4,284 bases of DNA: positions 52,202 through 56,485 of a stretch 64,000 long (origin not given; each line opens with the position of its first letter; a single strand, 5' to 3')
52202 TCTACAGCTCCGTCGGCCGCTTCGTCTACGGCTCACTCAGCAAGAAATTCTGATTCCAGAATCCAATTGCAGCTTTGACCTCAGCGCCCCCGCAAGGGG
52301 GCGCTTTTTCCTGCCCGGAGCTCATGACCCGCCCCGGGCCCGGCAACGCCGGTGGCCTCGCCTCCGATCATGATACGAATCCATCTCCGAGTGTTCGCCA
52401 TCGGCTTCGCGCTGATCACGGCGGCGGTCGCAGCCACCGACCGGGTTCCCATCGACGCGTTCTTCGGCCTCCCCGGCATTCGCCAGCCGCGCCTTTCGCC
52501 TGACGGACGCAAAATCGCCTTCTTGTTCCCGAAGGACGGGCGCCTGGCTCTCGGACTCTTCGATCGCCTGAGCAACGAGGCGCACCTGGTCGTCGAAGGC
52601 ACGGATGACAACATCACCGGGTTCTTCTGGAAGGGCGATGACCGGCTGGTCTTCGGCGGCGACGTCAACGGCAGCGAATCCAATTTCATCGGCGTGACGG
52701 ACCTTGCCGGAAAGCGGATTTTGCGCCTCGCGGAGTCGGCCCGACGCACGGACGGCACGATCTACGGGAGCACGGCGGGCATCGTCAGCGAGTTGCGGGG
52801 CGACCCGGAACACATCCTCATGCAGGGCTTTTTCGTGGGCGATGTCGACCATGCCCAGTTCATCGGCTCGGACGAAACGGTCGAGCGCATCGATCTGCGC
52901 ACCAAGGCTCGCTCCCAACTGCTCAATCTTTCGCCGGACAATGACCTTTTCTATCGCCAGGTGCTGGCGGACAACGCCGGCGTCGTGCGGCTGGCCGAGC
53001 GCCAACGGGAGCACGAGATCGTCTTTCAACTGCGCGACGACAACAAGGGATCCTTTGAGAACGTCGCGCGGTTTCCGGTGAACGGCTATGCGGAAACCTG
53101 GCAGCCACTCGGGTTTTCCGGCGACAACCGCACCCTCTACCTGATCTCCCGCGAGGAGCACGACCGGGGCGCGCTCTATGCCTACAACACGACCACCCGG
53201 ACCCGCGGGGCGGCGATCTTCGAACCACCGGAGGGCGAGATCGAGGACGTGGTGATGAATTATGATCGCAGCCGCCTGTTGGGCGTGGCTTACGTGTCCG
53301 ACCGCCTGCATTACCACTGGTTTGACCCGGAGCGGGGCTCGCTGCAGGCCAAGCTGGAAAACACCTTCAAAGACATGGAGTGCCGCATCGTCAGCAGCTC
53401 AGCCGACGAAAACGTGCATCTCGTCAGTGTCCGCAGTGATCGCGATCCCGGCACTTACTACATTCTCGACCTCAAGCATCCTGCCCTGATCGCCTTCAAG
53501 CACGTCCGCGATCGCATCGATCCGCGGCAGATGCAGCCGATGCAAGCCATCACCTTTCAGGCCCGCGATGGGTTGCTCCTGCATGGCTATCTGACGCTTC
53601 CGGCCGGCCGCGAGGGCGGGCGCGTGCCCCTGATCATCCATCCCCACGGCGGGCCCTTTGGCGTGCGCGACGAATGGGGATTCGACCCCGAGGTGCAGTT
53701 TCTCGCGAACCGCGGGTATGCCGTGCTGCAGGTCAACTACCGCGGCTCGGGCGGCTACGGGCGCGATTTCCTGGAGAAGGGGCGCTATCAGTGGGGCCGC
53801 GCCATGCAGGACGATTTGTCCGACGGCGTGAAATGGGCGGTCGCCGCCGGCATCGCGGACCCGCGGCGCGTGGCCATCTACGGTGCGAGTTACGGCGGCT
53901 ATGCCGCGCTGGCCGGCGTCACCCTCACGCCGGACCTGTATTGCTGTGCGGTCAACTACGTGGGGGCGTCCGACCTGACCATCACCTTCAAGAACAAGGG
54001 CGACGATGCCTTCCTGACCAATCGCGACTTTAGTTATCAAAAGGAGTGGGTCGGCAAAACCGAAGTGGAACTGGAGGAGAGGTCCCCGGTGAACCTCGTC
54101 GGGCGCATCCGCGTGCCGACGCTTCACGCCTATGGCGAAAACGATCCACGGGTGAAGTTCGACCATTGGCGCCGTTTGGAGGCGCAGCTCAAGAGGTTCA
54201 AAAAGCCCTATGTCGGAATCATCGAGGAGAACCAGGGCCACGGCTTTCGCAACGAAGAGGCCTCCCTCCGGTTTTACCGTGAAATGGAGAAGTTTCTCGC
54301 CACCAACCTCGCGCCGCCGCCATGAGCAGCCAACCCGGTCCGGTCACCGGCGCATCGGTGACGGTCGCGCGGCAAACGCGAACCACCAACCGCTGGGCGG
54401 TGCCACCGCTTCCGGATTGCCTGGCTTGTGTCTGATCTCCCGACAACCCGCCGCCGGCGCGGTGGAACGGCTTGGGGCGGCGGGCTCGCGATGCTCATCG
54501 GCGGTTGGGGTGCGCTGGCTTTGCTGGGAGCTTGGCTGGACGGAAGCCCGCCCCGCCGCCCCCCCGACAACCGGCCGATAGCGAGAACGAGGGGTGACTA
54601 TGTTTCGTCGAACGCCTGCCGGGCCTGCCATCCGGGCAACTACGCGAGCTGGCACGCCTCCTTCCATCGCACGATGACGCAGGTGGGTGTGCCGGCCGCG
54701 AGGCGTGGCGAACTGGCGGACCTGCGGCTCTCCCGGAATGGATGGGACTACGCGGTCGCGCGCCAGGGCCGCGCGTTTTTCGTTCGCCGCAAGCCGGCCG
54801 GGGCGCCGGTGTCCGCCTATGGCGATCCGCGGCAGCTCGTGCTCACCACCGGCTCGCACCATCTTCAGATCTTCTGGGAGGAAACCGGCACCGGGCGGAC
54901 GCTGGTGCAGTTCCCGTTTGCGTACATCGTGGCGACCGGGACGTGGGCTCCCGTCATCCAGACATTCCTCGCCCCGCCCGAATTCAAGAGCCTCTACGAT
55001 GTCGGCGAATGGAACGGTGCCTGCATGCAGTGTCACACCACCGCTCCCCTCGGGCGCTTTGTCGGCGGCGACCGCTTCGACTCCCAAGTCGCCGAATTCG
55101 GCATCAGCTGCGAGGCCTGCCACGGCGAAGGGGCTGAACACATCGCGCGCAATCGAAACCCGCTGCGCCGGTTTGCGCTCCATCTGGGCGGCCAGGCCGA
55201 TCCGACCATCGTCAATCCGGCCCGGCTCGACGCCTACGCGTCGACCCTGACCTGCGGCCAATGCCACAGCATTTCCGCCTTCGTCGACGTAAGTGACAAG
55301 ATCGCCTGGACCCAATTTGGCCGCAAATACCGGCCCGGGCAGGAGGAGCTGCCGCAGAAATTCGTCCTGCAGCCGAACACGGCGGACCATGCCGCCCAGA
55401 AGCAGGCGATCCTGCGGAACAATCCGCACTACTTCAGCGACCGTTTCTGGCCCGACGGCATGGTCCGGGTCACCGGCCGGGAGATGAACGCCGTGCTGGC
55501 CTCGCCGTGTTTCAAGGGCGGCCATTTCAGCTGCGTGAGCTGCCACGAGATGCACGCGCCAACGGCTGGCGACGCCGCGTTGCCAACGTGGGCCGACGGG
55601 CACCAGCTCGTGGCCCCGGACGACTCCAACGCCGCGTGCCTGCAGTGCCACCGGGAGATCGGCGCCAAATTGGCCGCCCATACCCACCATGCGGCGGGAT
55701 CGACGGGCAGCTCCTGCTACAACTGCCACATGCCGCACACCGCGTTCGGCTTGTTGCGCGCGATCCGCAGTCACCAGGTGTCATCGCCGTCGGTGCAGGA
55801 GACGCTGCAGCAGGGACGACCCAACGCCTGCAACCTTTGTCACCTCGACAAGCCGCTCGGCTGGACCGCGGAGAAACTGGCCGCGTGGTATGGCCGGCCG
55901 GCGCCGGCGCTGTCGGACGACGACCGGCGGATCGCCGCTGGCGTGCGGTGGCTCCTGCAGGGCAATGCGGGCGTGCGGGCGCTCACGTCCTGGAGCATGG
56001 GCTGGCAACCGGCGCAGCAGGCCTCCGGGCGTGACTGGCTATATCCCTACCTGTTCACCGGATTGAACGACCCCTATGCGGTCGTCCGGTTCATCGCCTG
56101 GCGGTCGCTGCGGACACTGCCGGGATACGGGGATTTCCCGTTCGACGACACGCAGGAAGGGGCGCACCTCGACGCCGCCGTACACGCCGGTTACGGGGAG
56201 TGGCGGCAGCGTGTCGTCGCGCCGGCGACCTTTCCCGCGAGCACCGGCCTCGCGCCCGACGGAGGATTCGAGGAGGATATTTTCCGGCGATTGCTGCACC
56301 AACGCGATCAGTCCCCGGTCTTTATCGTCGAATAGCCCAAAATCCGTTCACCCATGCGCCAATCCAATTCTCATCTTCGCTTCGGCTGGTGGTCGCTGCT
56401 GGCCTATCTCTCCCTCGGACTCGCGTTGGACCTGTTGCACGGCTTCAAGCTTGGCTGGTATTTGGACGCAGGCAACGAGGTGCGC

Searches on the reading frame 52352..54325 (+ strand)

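Call 9: search_protein_families(library=pfam, proteins=[window:52352-54325:+], max_evalue=0.001)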
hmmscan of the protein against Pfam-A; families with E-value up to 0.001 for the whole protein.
window:52352-54325:+ (657 aa): 7 families
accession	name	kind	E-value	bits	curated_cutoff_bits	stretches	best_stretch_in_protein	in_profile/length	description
PF00326.27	Peptidase_S9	-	5.7e-43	147.3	22.6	1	442-653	1-210/213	Prolyl oligopeptidase family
PF02129.25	Peptidase_S15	-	2.9e-11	44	23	1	406-543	1-133/262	X-Pro dipeptidyl-peptidase (S15 family)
PF20434.5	BD-FAE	-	7.3e-08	32.6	26.8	1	416-613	5-215/215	BD-FAE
PF12697.13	Abhydrolase_6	-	5.1e-07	31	26.3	1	432-633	5-206/217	Alpha/beta hydrolase family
PF01738.24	DLH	-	1.2e-05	25.5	21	1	451-638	37-194/217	Dienelactone hydrolase family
PF05448.18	AXE1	-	1.6e-05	24.3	21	0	399-534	58-205/321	Acetyl xylan esterase (AXE1)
PF12146.15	Hydrolase_4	-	0.0003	20.6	27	0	448-528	24-99/239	Serine aminopeptidase, S33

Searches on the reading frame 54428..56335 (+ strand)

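Call 9: search_protein_families(library=pfam, proteins=[window:54428-56335:+], max_evalue=0.001)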
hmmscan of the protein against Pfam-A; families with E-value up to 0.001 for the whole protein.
window:54428-56335:+ (635 aa): 4 families
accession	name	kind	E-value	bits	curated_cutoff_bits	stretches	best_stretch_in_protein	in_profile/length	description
PF14522.11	Cytochrome_C7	-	6.5e-12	45.5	24.8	2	400-472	12-66/67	Cytochrome c7 and related cytochrome c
PF02335.20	Cytochrom_C552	-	1.7e-07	31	24.1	0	424-475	241-285/438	Cytochrome c552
PF13435.11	Cytochrome_C554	-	3e-05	25.3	20.8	0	196-233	48-84/84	Cytochrome c554 and c-prime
PF22678.1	Cytochrom_c_NrfB-like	-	8.1e-05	23.5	27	0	369-446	1-77/89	Cytochrome c-type protein NrfB-like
